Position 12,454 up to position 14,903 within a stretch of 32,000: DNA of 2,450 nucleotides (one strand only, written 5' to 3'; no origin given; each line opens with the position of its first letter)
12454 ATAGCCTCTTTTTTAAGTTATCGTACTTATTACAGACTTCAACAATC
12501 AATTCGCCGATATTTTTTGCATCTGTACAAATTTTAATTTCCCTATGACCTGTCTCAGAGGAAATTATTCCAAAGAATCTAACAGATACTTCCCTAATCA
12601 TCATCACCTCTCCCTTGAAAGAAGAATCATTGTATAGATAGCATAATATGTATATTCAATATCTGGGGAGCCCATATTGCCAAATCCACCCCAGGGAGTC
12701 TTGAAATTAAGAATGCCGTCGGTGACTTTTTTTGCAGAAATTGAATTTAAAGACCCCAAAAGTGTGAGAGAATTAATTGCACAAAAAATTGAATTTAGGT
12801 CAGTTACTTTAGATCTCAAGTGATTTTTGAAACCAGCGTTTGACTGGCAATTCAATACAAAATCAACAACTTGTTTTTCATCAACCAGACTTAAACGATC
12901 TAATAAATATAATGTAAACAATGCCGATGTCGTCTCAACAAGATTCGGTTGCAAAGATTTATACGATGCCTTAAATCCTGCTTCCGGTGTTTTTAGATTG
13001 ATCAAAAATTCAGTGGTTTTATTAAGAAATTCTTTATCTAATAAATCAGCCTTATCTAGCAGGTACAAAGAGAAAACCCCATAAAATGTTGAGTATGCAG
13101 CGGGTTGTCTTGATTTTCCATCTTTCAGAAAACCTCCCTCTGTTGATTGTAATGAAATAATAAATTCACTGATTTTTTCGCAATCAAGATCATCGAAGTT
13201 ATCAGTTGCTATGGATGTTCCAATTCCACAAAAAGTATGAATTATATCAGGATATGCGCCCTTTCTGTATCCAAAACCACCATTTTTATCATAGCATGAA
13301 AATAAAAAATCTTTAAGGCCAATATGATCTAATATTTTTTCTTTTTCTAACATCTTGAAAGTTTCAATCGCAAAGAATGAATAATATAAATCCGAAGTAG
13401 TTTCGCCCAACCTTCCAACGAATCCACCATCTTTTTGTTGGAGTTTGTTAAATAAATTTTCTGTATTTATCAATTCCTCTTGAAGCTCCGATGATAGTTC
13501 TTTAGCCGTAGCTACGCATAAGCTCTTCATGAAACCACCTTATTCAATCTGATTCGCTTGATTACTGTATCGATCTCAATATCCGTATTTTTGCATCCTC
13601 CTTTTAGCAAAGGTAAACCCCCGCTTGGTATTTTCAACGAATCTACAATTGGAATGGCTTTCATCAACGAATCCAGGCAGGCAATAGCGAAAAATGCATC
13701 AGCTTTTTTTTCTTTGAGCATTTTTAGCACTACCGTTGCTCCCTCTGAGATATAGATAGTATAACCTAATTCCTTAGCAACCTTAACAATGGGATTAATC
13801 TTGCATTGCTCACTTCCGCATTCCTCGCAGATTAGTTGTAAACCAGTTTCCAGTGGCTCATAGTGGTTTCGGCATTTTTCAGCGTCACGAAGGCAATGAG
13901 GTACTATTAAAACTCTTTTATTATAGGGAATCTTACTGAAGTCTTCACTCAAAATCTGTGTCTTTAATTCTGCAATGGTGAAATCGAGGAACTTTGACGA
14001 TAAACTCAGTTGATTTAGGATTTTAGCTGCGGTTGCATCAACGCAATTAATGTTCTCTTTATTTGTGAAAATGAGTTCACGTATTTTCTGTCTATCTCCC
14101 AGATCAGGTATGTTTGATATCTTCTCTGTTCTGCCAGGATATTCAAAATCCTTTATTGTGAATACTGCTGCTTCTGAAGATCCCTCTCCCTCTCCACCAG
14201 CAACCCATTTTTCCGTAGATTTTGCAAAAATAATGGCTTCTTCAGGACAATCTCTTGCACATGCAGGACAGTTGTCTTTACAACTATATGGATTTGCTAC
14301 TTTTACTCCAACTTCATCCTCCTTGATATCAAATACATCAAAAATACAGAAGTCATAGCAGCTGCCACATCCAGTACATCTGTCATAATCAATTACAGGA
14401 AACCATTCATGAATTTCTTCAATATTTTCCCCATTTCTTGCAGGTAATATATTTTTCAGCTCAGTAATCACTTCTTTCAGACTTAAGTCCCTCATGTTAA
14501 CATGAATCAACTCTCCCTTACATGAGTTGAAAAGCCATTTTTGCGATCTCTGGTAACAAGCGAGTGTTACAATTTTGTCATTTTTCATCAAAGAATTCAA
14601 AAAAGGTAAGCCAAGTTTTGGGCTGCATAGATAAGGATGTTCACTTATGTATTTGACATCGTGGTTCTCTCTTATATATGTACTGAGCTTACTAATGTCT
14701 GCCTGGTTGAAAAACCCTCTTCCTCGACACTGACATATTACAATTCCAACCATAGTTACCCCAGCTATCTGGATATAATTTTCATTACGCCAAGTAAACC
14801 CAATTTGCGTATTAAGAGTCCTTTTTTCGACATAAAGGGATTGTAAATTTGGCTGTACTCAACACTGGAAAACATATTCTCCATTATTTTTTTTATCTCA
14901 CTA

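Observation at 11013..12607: ThrC-like protein with Glu at the PLP-lysine position, coupled to a MoaD/ThiS-like Gly-Gly protein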

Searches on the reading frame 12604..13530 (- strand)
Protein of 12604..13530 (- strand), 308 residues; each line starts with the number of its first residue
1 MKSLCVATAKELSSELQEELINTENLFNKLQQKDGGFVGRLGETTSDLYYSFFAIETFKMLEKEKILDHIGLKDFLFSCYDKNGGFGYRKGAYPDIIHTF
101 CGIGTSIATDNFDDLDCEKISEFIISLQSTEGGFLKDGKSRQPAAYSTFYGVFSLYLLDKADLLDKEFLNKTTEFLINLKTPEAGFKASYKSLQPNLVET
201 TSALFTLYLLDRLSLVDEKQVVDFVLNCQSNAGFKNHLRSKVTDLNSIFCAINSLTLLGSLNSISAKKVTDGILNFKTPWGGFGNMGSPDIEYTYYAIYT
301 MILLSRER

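Call 4: search_protein_families(library=pfam, proteins=[window:12604-13530:-], max_evalue=0.01)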
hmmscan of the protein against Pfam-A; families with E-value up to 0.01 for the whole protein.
window:12604-13530:- (308 aa): 1 family
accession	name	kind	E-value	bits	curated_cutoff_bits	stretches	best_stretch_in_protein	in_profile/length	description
PF00432.27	Prenyltrans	-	6e-37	128.1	26.5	3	147-305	31-191/304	Prenyltransferase alpha-alpha toroid domain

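Call 6: search_protein_families(library=ncbifam, proteins=[window:12604-13530:-], max_evalue=0.001)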
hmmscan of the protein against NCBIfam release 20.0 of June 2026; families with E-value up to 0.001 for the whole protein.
window:12604-13530:- (308 aa): 0 families

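Call 36: search_solved_structures(query=window:12604-13530:-, show_alignments=2, max_evalue=0.001)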
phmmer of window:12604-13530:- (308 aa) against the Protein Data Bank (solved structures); distinct sequences matched with E-value up to 0.001: 20.
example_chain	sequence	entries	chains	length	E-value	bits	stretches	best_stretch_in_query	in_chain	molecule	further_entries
6o60_B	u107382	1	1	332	3.8e-21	79.1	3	113-285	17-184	Geranylgeranyl transferase type-2 subunit beta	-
6j6x_B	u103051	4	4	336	5.3e-21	78.6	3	113-285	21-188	Geranylgeranyl transferase type-2 subunit beta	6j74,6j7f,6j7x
1dce_B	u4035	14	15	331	4.3e-20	75.6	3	107-286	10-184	PROTEIN (RAB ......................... BETA SUBUNIT) | RAB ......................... BETA SUBUNIT | Geranylgeranyl transferase type-2 subunit beta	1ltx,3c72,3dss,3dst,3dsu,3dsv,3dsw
3pz1_B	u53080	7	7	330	8.8e-20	74.6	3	108-286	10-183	Geranylgeranyl transferase type-2 subunit beta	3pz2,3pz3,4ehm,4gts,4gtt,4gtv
2h6h_B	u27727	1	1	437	1e-07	35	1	72-137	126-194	Protein farnesyltransferase beta subunit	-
2h6i_B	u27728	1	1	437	1.1e-07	34.8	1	73-137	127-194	Protein farnesyltransferase beta subunit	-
1jcq_B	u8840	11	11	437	1.6e-07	34.3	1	72-137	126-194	PROTEIN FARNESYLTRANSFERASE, BETA SUBUNIT | protein farnesyltransferase beta subunit | Protein farnesyltransferase subunit beta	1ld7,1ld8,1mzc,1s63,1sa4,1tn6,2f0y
2h6g_B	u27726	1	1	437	1.8e-07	34.2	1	73-137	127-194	Protein farnesyltransferase beta subunit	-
1n94_B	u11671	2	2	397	3.9e-07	33.1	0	72-137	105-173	Protein farnesyltransferase beta subunit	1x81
1nl4_B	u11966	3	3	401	4.2e-07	33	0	72-137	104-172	Protein farnesyltransferase beta subunit | Farnesyltransferase subunit beta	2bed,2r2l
1ft2_B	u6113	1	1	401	4.2e-07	33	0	72-137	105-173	PROTEIN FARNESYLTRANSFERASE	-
1n95_B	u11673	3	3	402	4.2e-07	33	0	72-137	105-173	Protein farnesyltransferase beta subunit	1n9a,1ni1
3pz4_B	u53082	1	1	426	5.3e-07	32.7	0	72-137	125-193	Protein farnesyltransferase subunit beta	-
1o1r_B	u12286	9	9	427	5.4e-07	32.6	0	72-137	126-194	Protein farnesyltransferase beta subunit | Protein farnesyltransferase subunit beta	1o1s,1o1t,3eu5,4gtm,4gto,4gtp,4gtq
1d8d_B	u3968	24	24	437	5.9e-07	32.5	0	72-137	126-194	farnesyltransferase (beta subunit) | PROTEIN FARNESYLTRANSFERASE | PROTEIN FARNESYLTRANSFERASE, BETA SUBUNIT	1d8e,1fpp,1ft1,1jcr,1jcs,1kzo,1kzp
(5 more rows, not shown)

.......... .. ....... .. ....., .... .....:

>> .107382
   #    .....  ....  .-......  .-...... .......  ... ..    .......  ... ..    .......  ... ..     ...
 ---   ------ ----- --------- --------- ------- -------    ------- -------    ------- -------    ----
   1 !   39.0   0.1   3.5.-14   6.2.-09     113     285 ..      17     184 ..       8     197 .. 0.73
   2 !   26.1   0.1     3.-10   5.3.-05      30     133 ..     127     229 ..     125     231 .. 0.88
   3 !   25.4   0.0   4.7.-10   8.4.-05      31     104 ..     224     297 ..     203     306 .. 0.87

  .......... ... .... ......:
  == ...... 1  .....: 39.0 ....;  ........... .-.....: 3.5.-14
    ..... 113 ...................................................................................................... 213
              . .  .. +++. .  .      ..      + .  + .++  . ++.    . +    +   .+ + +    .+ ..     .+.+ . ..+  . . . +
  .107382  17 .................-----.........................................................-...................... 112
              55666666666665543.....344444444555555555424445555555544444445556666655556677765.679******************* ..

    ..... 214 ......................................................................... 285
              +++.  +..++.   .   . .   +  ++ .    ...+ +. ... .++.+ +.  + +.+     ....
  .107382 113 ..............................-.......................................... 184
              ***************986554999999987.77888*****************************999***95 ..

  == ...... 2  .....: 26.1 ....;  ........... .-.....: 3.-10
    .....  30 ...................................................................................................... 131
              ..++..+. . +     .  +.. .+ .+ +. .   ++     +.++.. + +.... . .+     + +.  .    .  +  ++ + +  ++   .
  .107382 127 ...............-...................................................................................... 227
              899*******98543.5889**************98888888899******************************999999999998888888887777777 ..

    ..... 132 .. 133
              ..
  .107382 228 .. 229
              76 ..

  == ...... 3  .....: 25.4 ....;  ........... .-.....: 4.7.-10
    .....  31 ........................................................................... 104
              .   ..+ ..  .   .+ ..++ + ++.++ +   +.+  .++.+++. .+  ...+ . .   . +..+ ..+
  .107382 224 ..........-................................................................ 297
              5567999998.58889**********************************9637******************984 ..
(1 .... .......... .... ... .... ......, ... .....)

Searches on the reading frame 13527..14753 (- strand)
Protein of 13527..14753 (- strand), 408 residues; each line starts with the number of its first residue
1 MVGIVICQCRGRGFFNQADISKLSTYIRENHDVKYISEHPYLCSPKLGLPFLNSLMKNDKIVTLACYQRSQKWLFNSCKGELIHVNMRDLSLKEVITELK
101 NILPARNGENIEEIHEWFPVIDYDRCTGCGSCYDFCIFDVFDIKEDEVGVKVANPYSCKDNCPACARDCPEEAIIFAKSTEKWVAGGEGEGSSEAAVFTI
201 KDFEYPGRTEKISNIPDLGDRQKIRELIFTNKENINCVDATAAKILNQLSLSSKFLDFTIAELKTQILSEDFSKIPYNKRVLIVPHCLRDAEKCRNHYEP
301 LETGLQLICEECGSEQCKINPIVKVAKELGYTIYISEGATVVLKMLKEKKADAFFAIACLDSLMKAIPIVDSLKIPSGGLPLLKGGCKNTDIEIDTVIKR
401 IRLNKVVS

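Call 4: search_protein_families(library=pfam, proteins=[window:13527-14753:-], max_evalue=0.01)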
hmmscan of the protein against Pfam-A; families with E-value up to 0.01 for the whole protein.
window:13527-14753:- (408 aa): 7 families
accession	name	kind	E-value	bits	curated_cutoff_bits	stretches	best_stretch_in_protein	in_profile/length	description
PF01976.22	DUF116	-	3.5e-31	108.2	25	1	244-400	5-154/155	Protein of unknown function DUF116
PF00037.32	Fer4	-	1.3e-05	25.3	21.1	1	119-140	1-22/24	4Fe-4S binding domain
PF12797.12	Fer4_2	-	2.5e-05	24.4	24.5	1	117-136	1-20/22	4Fe-4S binding domain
PF12837.12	Fer4_6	-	4.7e-05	23.6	25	1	118-140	1-23/24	4Fe-4S binding domain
PF13237.11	Fer4_10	-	0.00024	21.4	25.5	1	119-170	2-53/53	4Fe-4S dicluster domain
PF13187.11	Fer4_9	-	0.00037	20.9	27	1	125-174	1-52/52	4Fe-4S dicluster domain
PF12838.12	Fer4_7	-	0.0014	19.4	27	1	125-173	1-52/52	4Fe-4S dicluster domain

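Call 6: search_protein_families(library=ncbifam, proteins=[window:13527-14753:-], max_evalue=0.001)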
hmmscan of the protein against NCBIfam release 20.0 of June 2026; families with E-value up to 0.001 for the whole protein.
window:13527-14753:- (408 aa): 18 families
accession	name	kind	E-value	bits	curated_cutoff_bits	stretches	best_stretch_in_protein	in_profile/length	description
NF040770.1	hetero_SS_HdrA2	exception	2.4e-09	35.9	1100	1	118-184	571-633/777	CoB-CoM heterodisulfide reductase HdrA2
NF043039.1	HgcAB_like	equivalog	1.6e-08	34.6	285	1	112-174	288-349/350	HgcAB-like fusion protein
NF040864.1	HgcB_ferredoxin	equivalog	3.9e-08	33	99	1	122-175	12-62/93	mercury methylation ferredoxin HgcB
NF041891.1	hdrA_Methbact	equivalog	9.6e-08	30.7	1300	1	113-180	561-624/762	ferredoxin:CoB-CoM heterodisulfide reductase subunit HdrA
NF007202.0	PRK09623.1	equivalog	2.4e-06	27.8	166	1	115-178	42-102/105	3-methyl-2-oxobutanoate dehydrogenase subunit delta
TIGR02179.1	PorD_KorD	subfamily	4e-06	26.9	60.05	1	118-176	19-74/78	2-oxoacid:acceptor oxidoreductase, delta subunit, pyruvate/2-ketoisovalerate family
NF038196.1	ferrodoxin_EFR1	subfamily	7.8e-06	26.1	75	1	122-182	183-237/242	EFR1 family ferrodoxin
NF042909.1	FMH_DH_FwdF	exception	1.3e-05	24.5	375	1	120-182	221-282/336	tungsten-dependent formylmethanofuran dehydrogenase subunit FwdF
NF041836.1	rnfB_Methano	equivalog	2.4e-05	23.9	445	1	126-182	143-196/265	Rnf electron transport complex subunit RnfB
NF005505.0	PRK07118.1-4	equivalog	3.3e-05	23.5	378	1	125-182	142-196/265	Fe-S cluster domain-containing protein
NF004542.0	PRK05888.2-3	equivalog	4.5e-05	23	248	1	71-181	25-146/203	NADH-quinone oxidoreductase subunit NuoI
NF007205.0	PRK09626.1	equivalog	9.5e-05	22.4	93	1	121-181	14-78/105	2-oxoglutarate-acceptor oxidoreductase subunit OorD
NF045763.1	PhenlGlyoxDHPadF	equivalog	0.00011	22.3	150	1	118-174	25-77/78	NADH-dependent phenylglyoxylate dehydrogenase subunit delta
NF040684.1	PorD_Arch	equivalog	0.00016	21.6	120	1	119-176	27-81/85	pyruvate synthase subunit PorD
NF007012.0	PRK09476.1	equivalog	0.00017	20.9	269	1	116-143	176-203/254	ferredoxin-type protein NapG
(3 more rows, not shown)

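Call 54: find_homologous_proteins(query=window:13527-14753:-, max_evalue=1e-8)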
Query window:13527-14753:- (408 aa): 30 proteins with E <= 1e-8 among 5104 candidates.
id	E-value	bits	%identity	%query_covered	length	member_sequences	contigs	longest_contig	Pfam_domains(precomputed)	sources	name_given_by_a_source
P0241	1.0e-254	863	89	100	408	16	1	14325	PF01976.24,PF12837.13,PF00037.33,PF13237.12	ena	-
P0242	1.2e-235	800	83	99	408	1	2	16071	PF01976.24,PF12837.13,PF13237.12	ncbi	-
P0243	6.4e-224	761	78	100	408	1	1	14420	PF01976.24,PF12837.13,PF00037.33,PF12838.13,PF13237.12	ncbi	-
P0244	2.4e-207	707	74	100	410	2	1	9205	PF01976.24,PF12797.13,PF12837.13,PF13237.12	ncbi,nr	ncbi:Electron transport complex subunit RsxB [uncultured archaeon]|nr:Electron transport complex sub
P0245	1.0e-102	362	42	99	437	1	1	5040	PF01976.24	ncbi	-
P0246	1.2e-102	362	41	99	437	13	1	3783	PF01976.24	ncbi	-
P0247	6.6e-99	350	41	99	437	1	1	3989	PF01976.24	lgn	-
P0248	6.9e-43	165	44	46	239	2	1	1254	PF12837.13,PF13237.12,PF13187.12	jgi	jgi:heterodisulfide reductase subunit A-like polyferredoxin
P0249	6.1e-27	113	42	34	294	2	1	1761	PF12837.13,PF13237.12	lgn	-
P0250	1.9e-26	111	42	34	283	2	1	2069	PF12837.13,PF13237.12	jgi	jgi:Pyruvate/2-oxoacid:ferredoxin oxidoreductase delta subunit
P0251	1.9e-24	104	41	34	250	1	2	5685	PF12837.13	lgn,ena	-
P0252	7.0e-24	103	32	48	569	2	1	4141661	PF01976.24,PF00348.23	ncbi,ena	-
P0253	1.7e-23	101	34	45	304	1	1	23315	PF13237.12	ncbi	-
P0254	3.2e-23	100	35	45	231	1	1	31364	PF12797.13,PF12837.13,PF13237.12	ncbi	-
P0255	1.8e-21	95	40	34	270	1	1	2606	PF13237.12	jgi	-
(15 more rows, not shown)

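Call 55: find_encoding_contigs(protein=P0245, flank=6000, max_places=2)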
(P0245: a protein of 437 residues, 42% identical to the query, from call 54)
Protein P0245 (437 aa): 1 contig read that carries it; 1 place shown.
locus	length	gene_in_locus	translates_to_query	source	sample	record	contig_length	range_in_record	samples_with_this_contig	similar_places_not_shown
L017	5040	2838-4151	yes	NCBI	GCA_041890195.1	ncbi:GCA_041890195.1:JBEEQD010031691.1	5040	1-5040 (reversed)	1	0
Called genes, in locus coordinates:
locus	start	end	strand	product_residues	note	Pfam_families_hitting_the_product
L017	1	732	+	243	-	?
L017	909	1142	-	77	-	-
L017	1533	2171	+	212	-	PF08859:DGC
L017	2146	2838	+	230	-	PF00230:MIP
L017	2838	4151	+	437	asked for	PF01976:DUF116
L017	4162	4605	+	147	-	PF01597:GCV_H, PF00364:Biotin_lipoyl (weak)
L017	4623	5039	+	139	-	?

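Call 56: find_encoding_contigs(protein=P0252, flank=8000, max_places=1)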
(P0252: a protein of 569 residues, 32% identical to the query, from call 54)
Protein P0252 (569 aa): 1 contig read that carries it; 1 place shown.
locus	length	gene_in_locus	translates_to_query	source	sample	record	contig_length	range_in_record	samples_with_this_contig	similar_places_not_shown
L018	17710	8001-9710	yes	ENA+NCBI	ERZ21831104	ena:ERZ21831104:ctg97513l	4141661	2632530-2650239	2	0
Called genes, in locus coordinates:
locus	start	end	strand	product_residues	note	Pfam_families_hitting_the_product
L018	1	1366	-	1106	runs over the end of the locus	PF02687:FtsX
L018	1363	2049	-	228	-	PF00005:ABC_tran, PF13304:AAA_21 (faint)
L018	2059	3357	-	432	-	PF13579:Glyco_trans_4_4 (weak), PF13439:Glyco_transf_4, PF20706:GT4-conflict (faint), PF00534:Glycos_transf_1, PF13692:Glyco_trans_1_4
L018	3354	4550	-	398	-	-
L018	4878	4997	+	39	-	-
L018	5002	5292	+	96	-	-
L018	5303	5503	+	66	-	-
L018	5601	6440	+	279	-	PF12837:Fer4_6 (faint)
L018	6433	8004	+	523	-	PF04055:Radical_SAM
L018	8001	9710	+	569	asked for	PF01976:DUF116, PF00348:polyprenyl_synt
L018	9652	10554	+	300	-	PF00432:Prenyltrans (weak)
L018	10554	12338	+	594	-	PF00432:Prenyltrans (faint), PF07678:TED_complement (faint), PF13243:SQHop_cyclase_C, PF13249:SQHop_cyclase_N, PF13243:SQHop_cyclase_C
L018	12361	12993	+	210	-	PF03358:FMN_red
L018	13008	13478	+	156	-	PF05014:Nuc_deoxyrib_tr, PF15891:Nuc_deoxyri_tr2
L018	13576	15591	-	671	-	PF08448:PAS_4 (weak), PF00989:PAS, PF13188:PAS_8 (weak), PF08448:PAS_4 (weak), PF13426:PAS_9, PF02518:HATPase_c, PF00072:Response_reg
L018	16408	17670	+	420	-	PF01011:PQQ (faint), PF13570:Beta-prop_ACSF4, PF13360:PQQ_2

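Call 70: predict_structure(alignment_id=A4)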
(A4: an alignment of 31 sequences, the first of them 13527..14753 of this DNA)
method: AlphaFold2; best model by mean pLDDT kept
length: 408 residues; sequences in the alignment: 31
mean_pLDDT: 70.2   pTM: 0.47
mean pLDDT of the five models: 70.2, 64.1, 64.0, 62.0, 58.9
residues with pLDDT >= 90: 41; 70-90: 203; 50-70: 93; < 50: 71
segments of 3 or more residues with pLDDT < 50: 108-117, 167-212, 302-305, 308-311, 405-408
pLDDT, mean of each block of 10 residues (from residue 1): 81 72 85 85 80 79 85 81 88 92 72 45 58 68 70 65 51 39 31 31 35 75 90 77 92 89 82 84 73 55 48 60 85 68 65 81 75 79 62 83 58
secondary structure, 60 per line:
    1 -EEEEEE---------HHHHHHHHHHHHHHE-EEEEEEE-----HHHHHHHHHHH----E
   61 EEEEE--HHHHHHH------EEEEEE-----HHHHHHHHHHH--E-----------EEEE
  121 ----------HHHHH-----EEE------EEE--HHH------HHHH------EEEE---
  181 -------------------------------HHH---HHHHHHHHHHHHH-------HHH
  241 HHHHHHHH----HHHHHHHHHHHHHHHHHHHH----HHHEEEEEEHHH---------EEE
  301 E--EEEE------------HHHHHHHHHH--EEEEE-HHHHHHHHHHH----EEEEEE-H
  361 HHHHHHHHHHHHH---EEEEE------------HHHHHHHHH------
elements in order: E2-7 H17-30 E33-39 H45-55 E60-65 H68-74 E81-86 H92-102 E117-120 H131-135 E141-143 E150-152 H164-167 E174-177 H218-230 H238-248 H253-272 E280-285 E298-301 E304-307 H320-329 E332-336 H338-348 E353-358 H360-373 E377-381 H394-402

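Call 73: fold_search(model_id=the predicted structure, library=pdb)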
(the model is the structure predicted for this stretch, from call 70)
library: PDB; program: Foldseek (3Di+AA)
matches with E <= 10: 1080; with E <= 0.001: 0
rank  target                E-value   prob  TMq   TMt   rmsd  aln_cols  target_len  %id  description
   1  7bkd_A                3.9e-03  1.00  0.19  0.12   5.6       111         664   20  Formate dehydrogenase - heterodisulfide reductase - formylmethanofuran dehydrogenase complex from Methanospirillum hun (released 2021-09-29)
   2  5odc_A                5.3e-03  1.00  0.18  0.12   6.1       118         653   14  Heterodisulfide reductase / [NiFe]-hydrogenase complex from Methanothermococcus thermolithotrophicus at 2.3 A resoluti (released 2017-08-30)
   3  1c2y_A                2.6e-02  0.87  0.18  0.40   6.0       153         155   11  CRYSTAL STRUCTURES OF A PENTAMERIC FUNGAL AND AN ICOSAHEDRAL PLANT LUMAZINE SYNTHASE REVEALS THE STRUCTURAL BASIS FOR  (released 2000-07-30)
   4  7feb_A                2.7e-02  0.41  0.15  0.18  14.2       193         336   11  Cryo-EM structure of the nonameric SsaV cytosolic domain in the context of the InvA-SsaV chimeric protein (released 2022-02-16)
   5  5uxw_A                4.2e-02  0.80  0.17  0.26  10.4       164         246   14  Crystal Structure of Anti-anti-sigma factor PhyR from Bartonella quintana (released 2018-02-28)
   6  4v7g_A1               4.2e-02  0.77  0.17  0.38   5.9       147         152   12  Crystal Structure of Lumazine Synthase from Bacillus Anthracis (released 2014-07-09)
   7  4jgi_B                4.7e-02  0.28  0.14  0.25  14.8       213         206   10  1.5 Angstrom crystal structure of a novel cobalamin-binding protein from Desulfitobacterium hafniense DCB-2 (released 2013-08-07)
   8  9d9u_B                5.0e-02  0.66  0.14  0.15  11.6       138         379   13  Rhodospirillum rubrum Nitrogenase-like Methylthio-alkane Reductase Complex with an Oxidized P-cluster (released 2025-11-05)
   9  3aet_B                5.3e-02  0.14  0.17  0.17  19.8       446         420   10  Structure of the light-independent protochlorophyllide reductase catalyzing a key reduction for greening in the dark (released 2010-04-21)
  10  2kpo_MODEL_1_A        5.6e-02  0.99  0.19  0.61   3.2       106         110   12  Solution NMR structure of de novo designed rossmann 2x2 fold protein, Northeast Structural Genomics Consortium (released 2009-12-01)
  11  2x4a                  5.6e-02  0.14  0.11  0.13  14.4       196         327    8  Crystal structure of the C-terminal domain of InvA (released 2010-05-05)
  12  1rvv_1                6.0e-02  0.66  0.16  0.36   6.2       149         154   11  SYNTHASE/RIBOFLAVIN SYNTHASE COMPLEX OF BACILLUS SUBTILIS (released 1996-12-07)
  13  9f5h_A                6.0e-02  0.38  0.15  0.12  17.4       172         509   12  Crystal structure of MGAT5 bump-and-hole mutant in complex with UDP and M592 (released 2024-10-02)
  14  2b98_C                7.2e-02  0.80  0.16  0.35   6.2       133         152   14  Crystal Structure of an archaeal pentameric riboflavin synthase (released 2005-11-08)
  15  6yjr_BBB              8.1e-02  0.38  0.14  0.12  16.2       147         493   13  Crystal structure of unliganded MGAT5 (alpha-1,6-mannosylglycoprotein 6-beta-N-acetylglucosaminyltransferase V) lumi (released 2020-08-05)
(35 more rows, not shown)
